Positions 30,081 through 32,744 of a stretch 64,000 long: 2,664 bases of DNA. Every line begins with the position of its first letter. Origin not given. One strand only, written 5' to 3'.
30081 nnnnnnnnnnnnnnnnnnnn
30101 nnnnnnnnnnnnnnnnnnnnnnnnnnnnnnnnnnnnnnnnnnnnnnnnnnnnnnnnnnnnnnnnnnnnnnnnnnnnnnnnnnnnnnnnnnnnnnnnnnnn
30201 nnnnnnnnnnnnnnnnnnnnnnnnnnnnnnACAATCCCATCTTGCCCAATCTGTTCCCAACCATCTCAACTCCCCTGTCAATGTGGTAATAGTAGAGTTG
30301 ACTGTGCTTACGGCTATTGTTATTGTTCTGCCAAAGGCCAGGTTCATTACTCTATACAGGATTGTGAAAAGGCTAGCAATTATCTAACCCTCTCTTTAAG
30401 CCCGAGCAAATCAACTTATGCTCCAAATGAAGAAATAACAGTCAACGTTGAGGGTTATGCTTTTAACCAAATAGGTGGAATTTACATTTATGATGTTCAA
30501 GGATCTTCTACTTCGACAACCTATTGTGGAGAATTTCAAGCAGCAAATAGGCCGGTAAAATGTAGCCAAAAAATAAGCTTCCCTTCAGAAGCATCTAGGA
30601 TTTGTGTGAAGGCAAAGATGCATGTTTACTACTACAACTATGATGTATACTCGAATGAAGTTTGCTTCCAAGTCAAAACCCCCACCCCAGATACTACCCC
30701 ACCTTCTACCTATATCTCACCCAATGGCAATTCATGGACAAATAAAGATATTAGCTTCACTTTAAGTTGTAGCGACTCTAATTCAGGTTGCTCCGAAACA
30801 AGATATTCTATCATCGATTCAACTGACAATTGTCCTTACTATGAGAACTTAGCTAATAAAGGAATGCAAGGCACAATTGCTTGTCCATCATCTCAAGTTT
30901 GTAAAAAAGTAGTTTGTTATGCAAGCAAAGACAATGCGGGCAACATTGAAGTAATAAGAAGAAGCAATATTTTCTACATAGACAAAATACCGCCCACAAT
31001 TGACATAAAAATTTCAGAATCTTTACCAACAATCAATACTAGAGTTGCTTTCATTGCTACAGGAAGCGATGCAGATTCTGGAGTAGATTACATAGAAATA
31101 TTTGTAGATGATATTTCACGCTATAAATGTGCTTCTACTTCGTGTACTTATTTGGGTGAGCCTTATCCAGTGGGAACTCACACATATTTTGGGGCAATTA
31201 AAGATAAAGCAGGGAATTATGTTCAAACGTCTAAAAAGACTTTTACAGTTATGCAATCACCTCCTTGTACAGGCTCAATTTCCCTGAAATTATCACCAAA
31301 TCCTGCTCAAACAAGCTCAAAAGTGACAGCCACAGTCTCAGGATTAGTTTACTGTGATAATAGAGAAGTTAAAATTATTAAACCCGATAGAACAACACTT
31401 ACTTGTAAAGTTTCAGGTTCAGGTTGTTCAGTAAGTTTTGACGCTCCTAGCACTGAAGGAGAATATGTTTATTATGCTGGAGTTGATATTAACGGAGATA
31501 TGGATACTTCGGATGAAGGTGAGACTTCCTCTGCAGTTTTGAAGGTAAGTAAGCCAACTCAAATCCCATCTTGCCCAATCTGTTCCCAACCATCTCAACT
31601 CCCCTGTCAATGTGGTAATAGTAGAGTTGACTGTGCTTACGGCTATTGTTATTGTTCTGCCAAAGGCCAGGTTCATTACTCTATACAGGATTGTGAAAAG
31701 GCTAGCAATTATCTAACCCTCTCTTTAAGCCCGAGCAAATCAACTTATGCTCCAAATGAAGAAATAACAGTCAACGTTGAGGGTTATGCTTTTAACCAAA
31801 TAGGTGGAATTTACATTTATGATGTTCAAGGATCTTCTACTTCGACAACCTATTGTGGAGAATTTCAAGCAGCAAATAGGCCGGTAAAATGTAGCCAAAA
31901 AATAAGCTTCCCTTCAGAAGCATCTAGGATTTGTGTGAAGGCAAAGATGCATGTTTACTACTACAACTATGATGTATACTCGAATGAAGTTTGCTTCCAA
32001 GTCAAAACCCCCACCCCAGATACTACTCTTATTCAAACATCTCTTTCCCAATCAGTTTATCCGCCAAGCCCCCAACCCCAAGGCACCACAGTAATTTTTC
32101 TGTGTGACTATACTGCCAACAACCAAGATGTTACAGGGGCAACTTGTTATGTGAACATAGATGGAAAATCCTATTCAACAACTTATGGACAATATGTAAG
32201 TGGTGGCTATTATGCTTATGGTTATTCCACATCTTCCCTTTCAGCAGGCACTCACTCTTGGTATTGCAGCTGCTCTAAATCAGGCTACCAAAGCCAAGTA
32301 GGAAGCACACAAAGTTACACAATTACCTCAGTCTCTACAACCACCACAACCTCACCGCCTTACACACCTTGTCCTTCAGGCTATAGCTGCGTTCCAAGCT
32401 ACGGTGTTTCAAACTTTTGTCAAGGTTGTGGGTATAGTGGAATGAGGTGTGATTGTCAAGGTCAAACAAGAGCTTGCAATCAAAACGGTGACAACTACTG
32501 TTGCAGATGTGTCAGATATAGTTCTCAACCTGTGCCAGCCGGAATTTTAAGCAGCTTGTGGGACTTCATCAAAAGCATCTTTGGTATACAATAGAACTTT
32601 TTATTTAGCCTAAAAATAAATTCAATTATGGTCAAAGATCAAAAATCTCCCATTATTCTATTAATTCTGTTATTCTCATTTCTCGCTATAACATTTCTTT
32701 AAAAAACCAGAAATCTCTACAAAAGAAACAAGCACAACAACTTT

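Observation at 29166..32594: Giant secreted Cys-rich protein containing a perfect 465-bp in-frame direct repeat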

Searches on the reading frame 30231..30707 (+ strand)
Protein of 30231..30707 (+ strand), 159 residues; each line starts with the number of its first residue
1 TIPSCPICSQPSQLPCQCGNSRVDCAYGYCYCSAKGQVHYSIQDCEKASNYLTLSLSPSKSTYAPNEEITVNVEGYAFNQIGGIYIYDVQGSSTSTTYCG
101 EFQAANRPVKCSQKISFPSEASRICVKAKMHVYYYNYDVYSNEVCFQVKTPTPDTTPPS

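Call 19: find_related_loci(query=window:30231-30707:+, collection=genome_contigs, flank=10000)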
Query window:30231-30707:+ (159 aa) in genome_contigs; peptide patterns used: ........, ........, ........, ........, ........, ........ (x = any residue, [..] = any of these).
39 stretches matched a pattern, but none encodes a relative of the query by tblastn (E <= 1e-3).

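Call 20: find_related_loci(query=window:30231-30707:+, collection=metagenome_contigs, flank=10000)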
Query window:30231-30707:+ (159 aa) in metagenome_contigs; peptide patterns used: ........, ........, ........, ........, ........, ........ (x = any residue, [..] = any of these).
73 stretches matched a pattern, but none encodes a relative of the query by tblastn (E <= 1e-3).

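Call 23: search_protein_representatives(protein=window:30231-30707:+)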
Query: 159 residues. Proteins with E-value up to 0.001 (for the whole library): 6; up to 1e-10: 1; up to 1e-30: 1. The best 6 are listed.
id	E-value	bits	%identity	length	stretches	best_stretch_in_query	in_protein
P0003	9.3e-35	136.2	39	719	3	2-156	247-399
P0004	1.4e-09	54.4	36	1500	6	34-75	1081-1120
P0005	4.1e-09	52.9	33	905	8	35-76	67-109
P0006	1.0e-05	41.8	34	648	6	35-109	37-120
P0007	1.3e-05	41.5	34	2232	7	35-76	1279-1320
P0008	1.9e-04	37.7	42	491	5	53-73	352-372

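Call 25: predict_structure(protein=window:30231-30707:+)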
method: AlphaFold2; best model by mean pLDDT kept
length: 159 residues; sequences in the alignment: 1
mean_pLDDT: 65.9   pTM: 0.60
mean pLDDT of the five models: 65.9, 65.2, 64.3, 63.7, 59.6
residues with pLDDT >= 90: 13; 70-90: 65; 50-70: 29; < 50: 52
segments of 3 or more residues with pLDDT < 50: 1-50
pLDDT, mean of each block of 10 residues (from residue 1): 37 40 40 38 39 86 89 77 77 69 73 81 84 74 85 66
secondary structure, 60 per line:
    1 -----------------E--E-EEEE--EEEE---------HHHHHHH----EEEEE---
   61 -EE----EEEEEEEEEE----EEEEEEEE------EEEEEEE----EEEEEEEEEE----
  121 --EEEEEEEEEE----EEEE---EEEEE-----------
elements in order: E23-26 E29-32 H42-48 E53-57 E68-77 E82-89 E96-102 E107-116 E123-132 E137-140 E144-148

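Call 26: find_homologous_proteins(query=P0003)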
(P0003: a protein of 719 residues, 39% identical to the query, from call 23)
Query P0003 (719 aa): 8 proteins with E <= 0.001 among 8000 candidates.
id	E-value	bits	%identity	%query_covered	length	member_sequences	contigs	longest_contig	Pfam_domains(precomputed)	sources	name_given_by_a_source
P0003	0.0e+0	1693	100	100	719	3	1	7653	-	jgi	jgi:hypothetical protein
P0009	1.3e-43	168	72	15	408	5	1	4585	-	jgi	jgi:hypothetical protein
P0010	3.8e-38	150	53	13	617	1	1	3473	-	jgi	jgi:hypothetical protein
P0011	2.4e-33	134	54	20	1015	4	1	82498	-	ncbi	ncbi:MAG: hypothetical protein QW228_02330 [Candidatus Aenigmatarchaeota archaeon]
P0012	8.1e-29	119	46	19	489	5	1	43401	PF10633.16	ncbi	ncbi:MAG: NEW3 domain-containing protein, partial [Candidatus Aenigmatarchaeota archaeon]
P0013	1.7e-14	72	42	15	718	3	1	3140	-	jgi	jgi:hypothetical protein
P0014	7.4e-14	69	44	11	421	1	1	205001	-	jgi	jgi:hypothetical protein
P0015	5.1e-6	44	38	12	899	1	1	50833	-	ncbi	-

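Call 29: fold_search(model_id=the predicted structure, library=pdb)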
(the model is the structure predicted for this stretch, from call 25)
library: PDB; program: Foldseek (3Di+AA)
matches with E <= 10: 1965; with E <= 0.001: 20
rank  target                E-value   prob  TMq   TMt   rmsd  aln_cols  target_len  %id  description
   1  9gst_L                1.6e-04  1.00  0.41  0.57   5.9       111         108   14  LN02-ML85 Fab in complex with crosslinked DS-SOSIP HIV-1 Env trimer (released 2025-09-24)
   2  5cl2_B                1.8e-04  1.00  0.38  0.26   8.0       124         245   14  Crystal structure of Spo0M, sporulation control protein, from Bacillus subtilis. (released 2015-12-16)
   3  3lrh_I                1.9e-04  1.00  0.37  0.49   6.5       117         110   14  Structure of anti-huntingtin VL domain in complex with huntingtin peptide (released 2011-02-23)
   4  5kwy_D                2.0e-04  1.00  0.46  0.53   4.2       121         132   12  Structure of human NPC1 middle lumenal domain bound to NPC2 (released 2016-08-24)
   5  3lrh_A                3.2e-04  1.00  0.38  0.51   6.3       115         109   16  Structure of anti-huntingtin VL domain in complex with huntingtin peptide (released 2011-02-23)
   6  5kwy_C                4.0e-04  1.00  0.46  0.54   4.2       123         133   10  Structure of human NPC1 middle lumenal domain bound to NPC2 (released 2016-08-24)
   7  3lrh_E                4.5e-04  1.00  0.37  0.49   6.4       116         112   17  Structure of anti-huntingtin VL domain in complex with huntingtin peptide (released 2011-02-23)
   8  3gd1_C                4.5e-04  1.00  0.38  0.19   8.0       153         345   17  Structure of an Arrestin/Clathrin complex reveals a novel clathrin binding domain that modulates receptor trafficking (released 2009-08-25)
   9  1nep                  4.7e-04  1.00  0.44  0.52   4.0       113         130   12  Crystal Structure Analysis of the Bovine NPC2 (Niemann-Pick C2) Protein (released 2003-01-28)
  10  7yvg_H                5.0e-04  1.00  0.41  0.55   5.6       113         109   13  Omicron BA.4/5 SARS-CoV-2 S in complex with TH132 Fab (released 2023-06-28)
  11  5t93_A                6.6e-04  1.00  0.38  0.51   5.2       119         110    8  Immunoglobulin light chain variable domain AL-T05 (released 2017-09-13)
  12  4y5x_B                6.6e-04  1.00  0.36  0.47   6.1       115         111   16  Diabody 305 complex with EpoR (released 2015-03-18)
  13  3lrg_A                7.0e-04  1.00  0.41  0.54   6.0       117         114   17  Structure of anti-huntingtin VL domain (released 2011-02-23)
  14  9b9j_H                8.2e-04  1.00  0.42  0.54   5.0       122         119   10  Integrin alpha-5 beta-1 in complex with BIIG2 Fab (released 2025-02-05)
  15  7bpk_D                8.7e-04  1.00  0.35  0.48   6.6       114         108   10  Zika virus envelope protein mutant bound to mAb (released 2021-03-24)
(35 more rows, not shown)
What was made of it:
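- The unit folds as an Ig-like sandwich (calls 25 and 29).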

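Call 30: find_encoding_contigs(protein=P0012, flank=10000, max_places=10)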
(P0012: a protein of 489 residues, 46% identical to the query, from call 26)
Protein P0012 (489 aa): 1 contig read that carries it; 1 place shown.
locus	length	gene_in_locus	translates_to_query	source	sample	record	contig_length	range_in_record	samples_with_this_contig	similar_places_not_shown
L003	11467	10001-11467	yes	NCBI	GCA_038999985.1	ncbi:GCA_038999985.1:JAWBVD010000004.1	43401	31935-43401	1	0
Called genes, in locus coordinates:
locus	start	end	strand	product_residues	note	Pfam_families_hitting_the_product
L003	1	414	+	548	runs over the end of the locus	PF00118:Cpn60_TCP1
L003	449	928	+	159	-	-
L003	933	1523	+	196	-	-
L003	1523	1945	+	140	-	-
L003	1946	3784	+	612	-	PF27713:UCP018868 (faint), PF00437:T2SSE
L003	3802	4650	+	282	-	PF00482:T2SSF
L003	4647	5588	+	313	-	PF00482:T2SSF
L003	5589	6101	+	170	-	-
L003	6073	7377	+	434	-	-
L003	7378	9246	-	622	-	PF17214:KH_TffA, PF00753:Lactamase_B, PF16661:Lactamase_B_6, PF23023:Anti-Pycsar_Apyc1 (weak), PF12706:Lactamase_B_2 (weak), PF10996:Beta-Casp, PF07521:RMMBL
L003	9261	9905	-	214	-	PF00227:Proteasome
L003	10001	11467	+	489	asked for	PF10633:NPCBM_assoc (weak)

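Call 83: search_protein_families(library=pfam, proteins=[window:30231-30701:+], max_evalue=0.1)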
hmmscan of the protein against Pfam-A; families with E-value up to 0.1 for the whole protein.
seq(157 aa): 2 families
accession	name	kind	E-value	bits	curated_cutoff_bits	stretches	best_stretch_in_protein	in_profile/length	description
PF02014.22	Reeler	-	0.027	15.4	21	1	46-113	15-85/131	Reeler domain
PF13511.11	DUF4124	-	0.05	14.3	22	1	34-65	20-51/56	Domain of unknown function (DUF4124)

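Call 88: find_encoding_contigs(protein=P0003, flank=6000)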
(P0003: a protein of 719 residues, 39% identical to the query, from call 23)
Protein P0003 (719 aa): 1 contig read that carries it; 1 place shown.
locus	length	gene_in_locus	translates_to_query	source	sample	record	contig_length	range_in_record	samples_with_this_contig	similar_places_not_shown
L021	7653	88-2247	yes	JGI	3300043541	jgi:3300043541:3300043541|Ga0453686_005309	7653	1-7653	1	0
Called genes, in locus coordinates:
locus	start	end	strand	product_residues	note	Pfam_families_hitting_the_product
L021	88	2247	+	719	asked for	-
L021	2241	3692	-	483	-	PF00587:tRNA-synt_2b, PF03129:HGTP_anticodon, PF09180:ProRS-C_1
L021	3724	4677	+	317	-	PF04055:Radical_SAM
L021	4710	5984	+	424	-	PF00149:Metallophos, PF12850:Metallophos_2 (weak)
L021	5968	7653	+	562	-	?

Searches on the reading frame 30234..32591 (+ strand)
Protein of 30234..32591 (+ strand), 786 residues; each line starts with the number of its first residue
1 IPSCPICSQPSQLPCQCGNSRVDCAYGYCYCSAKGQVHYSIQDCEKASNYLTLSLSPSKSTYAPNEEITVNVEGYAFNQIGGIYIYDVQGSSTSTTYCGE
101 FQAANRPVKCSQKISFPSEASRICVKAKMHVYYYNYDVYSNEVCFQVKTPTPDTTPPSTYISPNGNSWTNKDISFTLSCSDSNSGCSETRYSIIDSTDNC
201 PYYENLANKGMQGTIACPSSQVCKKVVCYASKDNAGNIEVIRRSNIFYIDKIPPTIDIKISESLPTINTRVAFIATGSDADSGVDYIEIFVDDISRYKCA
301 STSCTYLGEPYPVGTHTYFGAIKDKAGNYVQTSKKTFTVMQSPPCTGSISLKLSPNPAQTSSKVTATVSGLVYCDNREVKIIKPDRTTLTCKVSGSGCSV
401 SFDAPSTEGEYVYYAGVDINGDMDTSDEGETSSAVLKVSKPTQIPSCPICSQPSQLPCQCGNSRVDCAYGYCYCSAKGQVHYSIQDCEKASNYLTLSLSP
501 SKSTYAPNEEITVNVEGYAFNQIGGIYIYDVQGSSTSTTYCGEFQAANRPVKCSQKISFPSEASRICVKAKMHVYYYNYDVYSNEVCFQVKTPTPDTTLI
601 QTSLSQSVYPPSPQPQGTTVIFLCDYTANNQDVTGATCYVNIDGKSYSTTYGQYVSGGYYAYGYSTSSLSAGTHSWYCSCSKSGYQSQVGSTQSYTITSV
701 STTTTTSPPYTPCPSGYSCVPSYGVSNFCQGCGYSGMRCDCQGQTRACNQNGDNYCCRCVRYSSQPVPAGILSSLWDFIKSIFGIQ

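Call 44: find_homologous_proteins(query=window:30234-32591:+, max_evalue=0.00001)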
Query window:30234-32591:+ (786 aa): 13 proteins with E <= 0.00001 among 7907 candidates.
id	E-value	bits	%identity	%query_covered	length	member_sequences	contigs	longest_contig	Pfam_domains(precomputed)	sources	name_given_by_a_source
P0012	2.5e-82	296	92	19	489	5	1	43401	PF10633.16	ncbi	ncbi:MAG: NEW3 domain-containing protein, partial [Candidatus Aenigmatarchaeota archaeon]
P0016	2.3e-54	203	52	27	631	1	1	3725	PF17957.8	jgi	jgi:hypothetical protein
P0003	8.7e-54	201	35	41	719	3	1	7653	-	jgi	jgi:hypothetical protein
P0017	1.9e-48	184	43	18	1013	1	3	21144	PF11617.14,PF00041.28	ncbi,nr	ncbi:MAG: hypothetical protein GTN76_15865 [Candidatus Aenigmarchaeota archaeon]|nr:hypothetical pro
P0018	4.0e-47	179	52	25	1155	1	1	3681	-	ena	-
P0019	8.8e-45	172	41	18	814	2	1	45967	PF11617.14,PF16389.12,PF00041.28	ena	-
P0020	5.5e-41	159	53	15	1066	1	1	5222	PF10633.16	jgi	-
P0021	1.3e-35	141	38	32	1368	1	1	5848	PF10633.16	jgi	-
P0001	7.6e-33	132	37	24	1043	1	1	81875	-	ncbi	ncbi:MAG: hypothetical protein QXU74_00035 [Candidatus Aenigmatarchaeota archaeon]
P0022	9.1e-30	122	48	17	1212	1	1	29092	PF13750.13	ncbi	ncbi:MAG: chitobiase/beta-hexosaminidase C-terminal domain-containing protein [Candidatus Diapherotr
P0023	6.7e-22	96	34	18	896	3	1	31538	PF17957.8,PF24893.1,PF05345.19,PF19077.7,PF16656.12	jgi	jgi:hypothetical protein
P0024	2.0e-17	81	42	17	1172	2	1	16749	PF02369.23,PF09134.17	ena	-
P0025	3.8e-7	47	23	43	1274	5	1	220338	PF16403.12,PF24893.1,PF00395.26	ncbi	ncbi:S-layer homology domain-containing protein [Paenibacillus lentus]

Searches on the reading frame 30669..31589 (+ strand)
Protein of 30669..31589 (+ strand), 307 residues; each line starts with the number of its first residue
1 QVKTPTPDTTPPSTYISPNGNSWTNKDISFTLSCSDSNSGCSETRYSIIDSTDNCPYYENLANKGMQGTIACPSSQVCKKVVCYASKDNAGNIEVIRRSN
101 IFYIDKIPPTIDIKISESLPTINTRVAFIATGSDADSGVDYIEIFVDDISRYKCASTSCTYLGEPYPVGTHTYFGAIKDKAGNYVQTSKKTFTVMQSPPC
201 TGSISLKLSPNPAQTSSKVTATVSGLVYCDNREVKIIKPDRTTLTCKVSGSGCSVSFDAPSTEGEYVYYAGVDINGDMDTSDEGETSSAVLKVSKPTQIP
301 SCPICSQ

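Call 52: list_cluster_members(proteins=[window:30669-31589:+, window:30669-31592:+, window:30558-31700:+, window:30573-31688:+, window:31998-32366:+, window:31887-32477:+, P0012])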
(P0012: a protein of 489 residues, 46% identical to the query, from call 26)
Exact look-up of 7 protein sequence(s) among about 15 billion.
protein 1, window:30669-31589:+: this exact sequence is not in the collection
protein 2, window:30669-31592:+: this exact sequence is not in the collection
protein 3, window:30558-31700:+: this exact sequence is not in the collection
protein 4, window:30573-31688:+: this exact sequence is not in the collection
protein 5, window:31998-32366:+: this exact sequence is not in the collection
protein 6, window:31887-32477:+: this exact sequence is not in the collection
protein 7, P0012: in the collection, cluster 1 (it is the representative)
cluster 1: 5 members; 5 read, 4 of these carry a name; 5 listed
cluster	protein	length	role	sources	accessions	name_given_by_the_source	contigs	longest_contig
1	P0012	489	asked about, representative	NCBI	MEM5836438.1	MAG: NEW3 domain-containing protein, partial [Candidatus Aenigmatarchaeota archaeon]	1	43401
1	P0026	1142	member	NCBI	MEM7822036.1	MAG: NEW3 domain-containing protein [Candidatus Aenigmatarchaeota archaeon]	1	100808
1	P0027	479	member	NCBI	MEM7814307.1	MAG: NEW3 domain-containing protein, partial [Candidatus Aenigmatarchaeota archaeon]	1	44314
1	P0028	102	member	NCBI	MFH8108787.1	MAG: hypothetical protein QXY24_03540, partial [Candidatus Aenigmatarchaeota archaeon]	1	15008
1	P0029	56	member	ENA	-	-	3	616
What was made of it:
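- The interior is seen in one assembly only (calls 44 and 52).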

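Call 55: find_encoding_contigs(protein=P0026, flank=10000)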
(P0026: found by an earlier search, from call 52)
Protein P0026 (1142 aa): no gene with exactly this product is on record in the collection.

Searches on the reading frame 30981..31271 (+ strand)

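Call 83: search_protein_families(library=pfam, proteins=[window:30981-31271:+], max_evalue=0.1)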
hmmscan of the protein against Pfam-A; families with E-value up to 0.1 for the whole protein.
seq(97 aa): 4 families
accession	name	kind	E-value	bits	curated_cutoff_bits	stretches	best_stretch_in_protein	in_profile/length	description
PF17957.7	Big_7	-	0.0057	17.7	24.1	1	5-68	1-67/70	Bacterial Ig domain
PF10916.13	DUF2712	-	0.058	14.5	22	1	36-83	42-89/111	Protein of unknown function (DUF2712)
PF12245.14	Big_3_2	-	0.07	13.7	23.3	0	72-89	102-119/122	Bacterial Ig-like domain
PF19077.6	Big_13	-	0.09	13.7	27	0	55-90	64-100/102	Bacterial Ig-like domain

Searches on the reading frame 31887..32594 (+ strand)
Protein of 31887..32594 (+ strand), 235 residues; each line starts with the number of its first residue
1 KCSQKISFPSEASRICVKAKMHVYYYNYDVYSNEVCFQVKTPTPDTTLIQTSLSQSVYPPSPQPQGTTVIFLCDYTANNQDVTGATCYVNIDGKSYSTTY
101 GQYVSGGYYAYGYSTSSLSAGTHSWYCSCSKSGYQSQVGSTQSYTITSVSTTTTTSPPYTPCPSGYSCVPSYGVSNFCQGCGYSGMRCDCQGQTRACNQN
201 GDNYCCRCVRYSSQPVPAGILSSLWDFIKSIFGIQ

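Call 86: find_encoding_contigs(protein=window:31998-32594:+, flank=3000)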
Protein window:31998-32594:+ (198 aa): no gene with exactly this product is on record in the collection.

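Call 87: find_encoding_contigs(protein=window:31887-32594:+, flank=3000)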
Protein window:31887-32594:+ (235 aa): no gene with exactly this product is on record in the collection.

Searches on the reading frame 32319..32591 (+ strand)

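Call 83: search_protein_families(library=pfam, proteins=[window:32319-32591:+], max_evalue=0.1)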
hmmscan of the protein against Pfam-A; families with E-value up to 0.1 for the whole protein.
seq(91 aa): 1 family
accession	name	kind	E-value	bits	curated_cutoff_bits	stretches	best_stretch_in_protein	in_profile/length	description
PF13901.12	RH_dom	-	0.01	16.2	28.1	1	51-85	1-34/206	Rubicon Homology Domain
